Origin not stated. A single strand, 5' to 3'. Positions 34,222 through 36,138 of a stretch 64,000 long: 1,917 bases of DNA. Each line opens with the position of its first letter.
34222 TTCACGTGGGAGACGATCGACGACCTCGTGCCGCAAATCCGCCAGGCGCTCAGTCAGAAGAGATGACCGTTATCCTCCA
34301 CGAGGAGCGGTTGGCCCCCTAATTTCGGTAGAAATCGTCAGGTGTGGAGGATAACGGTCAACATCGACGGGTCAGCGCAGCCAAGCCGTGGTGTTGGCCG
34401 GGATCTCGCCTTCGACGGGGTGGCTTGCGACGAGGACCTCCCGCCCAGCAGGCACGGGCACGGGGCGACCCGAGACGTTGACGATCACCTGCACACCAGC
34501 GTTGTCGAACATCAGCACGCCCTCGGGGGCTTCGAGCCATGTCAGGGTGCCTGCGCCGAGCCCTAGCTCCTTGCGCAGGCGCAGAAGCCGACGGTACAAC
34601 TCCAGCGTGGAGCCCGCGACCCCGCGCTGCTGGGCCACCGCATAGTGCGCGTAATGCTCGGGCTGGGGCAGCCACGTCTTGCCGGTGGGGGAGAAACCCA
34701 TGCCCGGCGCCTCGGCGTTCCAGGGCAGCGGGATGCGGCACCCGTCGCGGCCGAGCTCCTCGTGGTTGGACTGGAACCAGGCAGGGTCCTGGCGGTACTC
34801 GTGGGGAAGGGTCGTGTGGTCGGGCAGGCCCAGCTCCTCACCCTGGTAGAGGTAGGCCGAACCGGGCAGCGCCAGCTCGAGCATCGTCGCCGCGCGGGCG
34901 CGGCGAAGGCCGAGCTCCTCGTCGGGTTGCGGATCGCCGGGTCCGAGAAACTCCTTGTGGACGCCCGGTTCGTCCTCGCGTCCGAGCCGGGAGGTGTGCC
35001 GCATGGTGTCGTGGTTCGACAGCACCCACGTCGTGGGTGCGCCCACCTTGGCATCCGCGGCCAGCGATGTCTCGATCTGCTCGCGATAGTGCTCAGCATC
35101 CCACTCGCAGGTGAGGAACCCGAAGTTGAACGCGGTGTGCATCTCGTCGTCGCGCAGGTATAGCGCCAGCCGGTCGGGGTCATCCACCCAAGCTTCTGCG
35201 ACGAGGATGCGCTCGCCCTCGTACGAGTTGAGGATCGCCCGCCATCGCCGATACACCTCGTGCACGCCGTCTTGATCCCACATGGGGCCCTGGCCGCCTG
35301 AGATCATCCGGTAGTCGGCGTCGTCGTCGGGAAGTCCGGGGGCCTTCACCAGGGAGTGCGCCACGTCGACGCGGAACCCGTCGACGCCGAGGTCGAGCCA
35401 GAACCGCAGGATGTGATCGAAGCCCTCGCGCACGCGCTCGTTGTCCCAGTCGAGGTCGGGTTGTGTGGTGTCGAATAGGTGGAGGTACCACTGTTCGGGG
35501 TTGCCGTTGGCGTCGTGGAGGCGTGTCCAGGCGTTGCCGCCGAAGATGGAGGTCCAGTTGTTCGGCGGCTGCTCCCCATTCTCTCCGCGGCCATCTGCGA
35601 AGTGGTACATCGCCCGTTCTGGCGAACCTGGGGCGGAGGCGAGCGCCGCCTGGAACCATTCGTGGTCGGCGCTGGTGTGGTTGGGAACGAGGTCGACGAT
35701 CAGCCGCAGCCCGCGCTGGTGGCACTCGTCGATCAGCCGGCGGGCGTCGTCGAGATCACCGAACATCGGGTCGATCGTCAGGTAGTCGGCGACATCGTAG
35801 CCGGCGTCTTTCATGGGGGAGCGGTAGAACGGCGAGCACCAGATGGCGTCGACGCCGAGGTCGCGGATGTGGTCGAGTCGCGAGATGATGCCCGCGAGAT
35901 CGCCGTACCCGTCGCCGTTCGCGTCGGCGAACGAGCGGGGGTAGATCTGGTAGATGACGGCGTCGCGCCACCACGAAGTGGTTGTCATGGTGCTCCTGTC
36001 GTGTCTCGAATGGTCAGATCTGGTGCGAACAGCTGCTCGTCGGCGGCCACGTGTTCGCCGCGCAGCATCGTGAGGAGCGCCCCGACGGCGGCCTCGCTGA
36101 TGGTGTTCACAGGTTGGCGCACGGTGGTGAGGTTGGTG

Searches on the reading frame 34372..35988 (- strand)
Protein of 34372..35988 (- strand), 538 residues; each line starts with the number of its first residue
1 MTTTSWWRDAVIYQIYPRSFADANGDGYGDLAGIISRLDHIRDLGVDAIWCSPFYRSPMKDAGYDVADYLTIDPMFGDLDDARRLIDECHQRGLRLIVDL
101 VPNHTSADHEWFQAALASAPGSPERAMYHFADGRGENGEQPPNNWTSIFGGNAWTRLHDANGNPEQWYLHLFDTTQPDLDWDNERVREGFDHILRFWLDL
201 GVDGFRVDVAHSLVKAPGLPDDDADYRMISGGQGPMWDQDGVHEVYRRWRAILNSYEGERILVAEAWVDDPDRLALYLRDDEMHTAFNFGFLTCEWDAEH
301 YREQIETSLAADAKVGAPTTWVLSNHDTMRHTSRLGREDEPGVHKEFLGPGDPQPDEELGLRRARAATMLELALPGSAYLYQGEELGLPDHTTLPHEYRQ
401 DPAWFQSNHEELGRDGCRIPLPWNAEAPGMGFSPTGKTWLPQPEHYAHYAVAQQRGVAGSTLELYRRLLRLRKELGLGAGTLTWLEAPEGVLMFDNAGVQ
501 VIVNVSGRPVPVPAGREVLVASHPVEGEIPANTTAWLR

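Call 30: search_protein_families(library=pfam, proteins=[window:34372-35988:-])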
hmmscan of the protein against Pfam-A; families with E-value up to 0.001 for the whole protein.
window:34372-35988:- (538 aa): 1 family
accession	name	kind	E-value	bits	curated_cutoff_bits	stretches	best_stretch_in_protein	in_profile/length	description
PF00128.31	Alpha-amylase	-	5.7e-110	369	22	1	14-474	1-439/446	Alpha amylase, catalytic domain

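Call 50: find_homologous_proteins(query=window:34372-35988:-, max_evalue=1e-100)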
Query window:34372-35988:- (538 aa): 7995 proteins with E <= 1e-100 among 8000 candidates; the best 120 are listed.
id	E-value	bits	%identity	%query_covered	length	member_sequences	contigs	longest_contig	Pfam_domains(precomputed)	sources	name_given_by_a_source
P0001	0.0e+0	1250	97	100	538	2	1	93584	PF00128.32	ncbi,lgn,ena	-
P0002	0.0e+0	1230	96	100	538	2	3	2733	PF00128.32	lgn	-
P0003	0.0e+0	1230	96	100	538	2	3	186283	PF00128.32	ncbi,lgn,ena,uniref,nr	ncbi:glycoside hydrolase family 13 protein [uncultured Tessaracoccus sp.]|uniref:glycoside hydrolase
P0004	0.0e+0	1226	96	100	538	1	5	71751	PF00128.32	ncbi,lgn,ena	-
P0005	0.0e+0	1222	95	100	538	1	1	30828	PF00128.32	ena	-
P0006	0.0e+0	1222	96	100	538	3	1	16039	PF00128.32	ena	-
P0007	0.0e+0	1220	95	100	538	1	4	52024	PF00128.32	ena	-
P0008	0.0e+0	1218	95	100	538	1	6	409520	PF00128.32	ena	-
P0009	0.0e+0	1216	95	100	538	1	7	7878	PF00128.32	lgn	-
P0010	0.0e+0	1212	94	100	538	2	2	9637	PF00128.32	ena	-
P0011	0.0e+0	1209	94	100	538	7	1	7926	PF00128.32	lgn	-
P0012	0.0e+0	1206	94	100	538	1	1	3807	PF00128.32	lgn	-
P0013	0.0e+0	1128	87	100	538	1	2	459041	PF00128.32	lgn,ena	-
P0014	0.0e+0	1126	86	100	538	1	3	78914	PF00128.32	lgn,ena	-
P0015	0.0e+0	1125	86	100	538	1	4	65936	PF00128.32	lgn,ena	-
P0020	4.8e-298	1008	78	100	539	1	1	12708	PF00128.32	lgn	-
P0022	4.9e-294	995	77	100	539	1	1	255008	PF00128.32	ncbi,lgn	-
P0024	3.2e-276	936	74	100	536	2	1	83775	PF00128.32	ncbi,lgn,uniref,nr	ncbi:glycoside hydrolase family 13 protein [Tessaracoccus sp. OH4464_COT-324]|uniref:glycoside hydro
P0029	1.5e-266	904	71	100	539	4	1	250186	PF00128.32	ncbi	-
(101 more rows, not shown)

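Call 51: find_encoding_contigs(protein=P0022, flank=6000, max_places=1)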
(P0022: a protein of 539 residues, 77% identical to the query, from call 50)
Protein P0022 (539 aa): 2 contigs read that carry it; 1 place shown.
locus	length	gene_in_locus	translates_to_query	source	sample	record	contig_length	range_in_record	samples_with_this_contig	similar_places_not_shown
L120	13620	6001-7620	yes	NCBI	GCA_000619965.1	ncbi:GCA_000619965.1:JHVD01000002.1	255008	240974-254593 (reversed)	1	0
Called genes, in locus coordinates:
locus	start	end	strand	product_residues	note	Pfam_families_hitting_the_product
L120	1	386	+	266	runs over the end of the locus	?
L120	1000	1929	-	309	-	PF00528:BPD_transp_1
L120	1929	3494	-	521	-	PF16296:TM_PBP2_N, PF14785:MalF_P2 (faint), PF00528:BPD_transp_1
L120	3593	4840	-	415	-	PF13531:SBP_bac_11 (faint), PF01547:SBP_bac_1, PF13416:SBP_bac_8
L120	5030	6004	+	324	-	PF00356:LacI, PF00532:Peripla_BP_1, PF13407:Peripla_BP_4 (weak), PF13377:Peripla_BP_3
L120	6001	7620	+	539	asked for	PF00128:Alpha-amylase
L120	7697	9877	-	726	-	PF12051:DUF3533 (weak), PF12698:ABC2_membrane_3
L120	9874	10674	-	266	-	PF00005:ABC_tran, PF13191:AAA_16 (weak)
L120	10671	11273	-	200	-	PF00440:TetR_N, PF17940:TetR_C_31 (weak)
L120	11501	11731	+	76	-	PF00381:PTS-HPr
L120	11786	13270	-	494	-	PF00206:Lyase_1, PF10415:FumaraseC_C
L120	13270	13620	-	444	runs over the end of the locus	PF01546:Peptidase_M20, PF07687:M20_dimer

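Call 52: find_encoding_contigs(protein=P0024, flank=6000, max_places=1)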
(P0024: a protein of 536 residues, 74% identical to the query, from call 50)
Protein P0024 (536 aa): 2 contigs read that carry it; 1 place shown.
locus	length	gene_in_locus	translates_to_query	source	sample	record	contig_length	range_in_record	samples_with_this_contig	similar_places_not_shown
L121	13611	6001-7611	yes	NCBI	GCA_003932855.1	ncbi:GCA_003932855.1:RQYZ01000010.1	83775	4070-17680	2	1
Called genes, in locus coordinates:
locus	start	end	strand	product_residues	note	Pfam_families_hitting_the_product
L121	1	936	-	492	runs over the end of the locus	PF00310:GATase_2 (faint), PF13522:GATase_6, PF13537:GATase_7, PF00156:Pribosyltran (weak)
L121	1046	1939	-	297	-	PF00528:BPD_transp_1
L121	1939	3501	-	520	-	PF16296:TM_PBP2_N, PF00528:BPD_transp_1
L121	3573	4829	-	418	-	PF01547:SBP_bac_1, PF13416:SBP_bac_8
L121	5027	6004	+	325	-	PF00356:LacI, PF00532:Peripla_BP_1, PF13407:Peripla_BP_4, PF13377:Peripla_BP_3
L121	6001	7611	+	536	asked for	PF00128:Alpha-amylase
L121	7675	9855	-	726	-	PF12051:DUF3533 (faint), PF12698:ABC2_membrane_3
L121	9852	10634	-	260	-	PF00005:ABC_tran (weak)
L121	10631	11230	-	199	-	PF00440:TetR_N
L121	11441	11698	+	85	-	PF00381:PTS-HPr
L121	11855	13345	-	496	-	PF00206:Lyase_1, PF10415:FumaraseC_C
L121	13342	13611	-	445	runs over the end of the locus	PF01546:Peptidase_M20, PF07687:M20_dimer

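Call 53: find_encoding_contigs(protein=P0029, flank=6000, max_places=1)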
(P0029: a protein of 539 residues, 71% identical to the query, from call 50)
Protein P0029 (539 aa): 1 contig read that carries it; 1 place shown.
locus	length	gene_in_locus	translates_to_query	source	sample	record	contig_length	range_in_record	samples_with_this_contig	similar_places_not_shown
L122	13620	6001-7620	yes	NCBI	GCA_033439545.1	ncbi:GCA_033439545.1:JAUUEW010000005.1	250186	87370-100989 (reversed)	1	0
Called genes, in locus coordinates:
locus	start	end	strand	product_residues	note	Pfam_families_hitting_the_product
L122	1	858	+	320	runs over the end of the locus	PF01370:Epimerase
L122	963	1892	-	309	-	PF00528:BPD_transp_1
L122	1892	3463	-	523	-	PF16296:TM_PBP2_N, PF00528:BPD_transp_1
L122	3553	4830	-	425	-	PF01547:SBP_bac_1, PF13531:SBP_bac_11 (faint), PF13416:SBP_bac_8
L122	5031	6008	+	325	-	PF00356:LacI, PF00532:Peripla_BP_1, PF13377:Peripla_BP_3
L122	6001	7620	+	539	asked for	PF00128:Alpha-amylase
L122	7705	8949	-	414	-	PF07690:MFS_1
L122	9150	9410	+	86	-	PF00381:PTS-HPr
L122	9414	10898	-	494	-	PF00206:Lyase_1, PF10415:FumaraseC_C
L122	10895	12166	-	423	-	PF04389:Peptidase_M28 (weak), PF01546:Peptidase_M20, PF07687:M20_dimer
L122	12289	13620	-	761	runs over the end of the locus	PF18072:FGAR-AT_linker, PF00586:AIRS, PF02769:AIRS_C, PF00586:AIRS, PF02769:AIRS_C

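Call 103: find_encoding_contigs(protein=P0020, flank=8000, max_places=1)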
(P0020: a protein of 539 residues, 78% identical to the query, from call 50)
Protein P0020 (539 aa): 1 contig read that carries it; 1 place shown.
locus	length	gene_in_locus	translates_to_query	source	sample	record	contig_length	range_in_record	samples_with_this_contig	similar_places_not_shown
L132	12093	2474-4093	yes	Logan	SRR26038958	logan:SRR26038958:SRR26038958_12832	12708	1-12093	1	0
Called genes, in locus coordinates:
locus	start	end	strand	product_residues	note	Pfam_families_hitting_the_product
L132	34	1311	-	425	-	PF13531:SBP_bac_11 (weak), PF13416:SBP_bac_8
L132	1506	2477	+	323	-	PF00356:LacI, PF00532:Peripla_BP_1, PF13407:Peripla_BP_4 (weak), PF13377:Peripla_BP_3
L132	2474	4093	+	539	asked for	PF00128:Alpha-amylase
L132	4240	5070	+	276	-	PF04480:DUF559 (weak), PF18741:MTES_1575 (weak)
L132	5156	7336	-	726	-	PF12051:DUF3533 (faint), PF12698:ABC2_membrane_3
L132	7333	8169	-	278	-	PF00005:ABC_tran, PF13191:AAA_16 (weak)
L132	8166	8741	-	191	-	PF00440:TetR_N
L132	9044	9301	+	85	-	PF00381:PTS-HPr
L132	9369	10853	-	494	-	PF00206:Lyase_1, PF10415:FumaraseC_C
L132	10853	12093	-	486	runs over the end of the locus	PF01546:Peptidase_M20, PF07687:M20_dimer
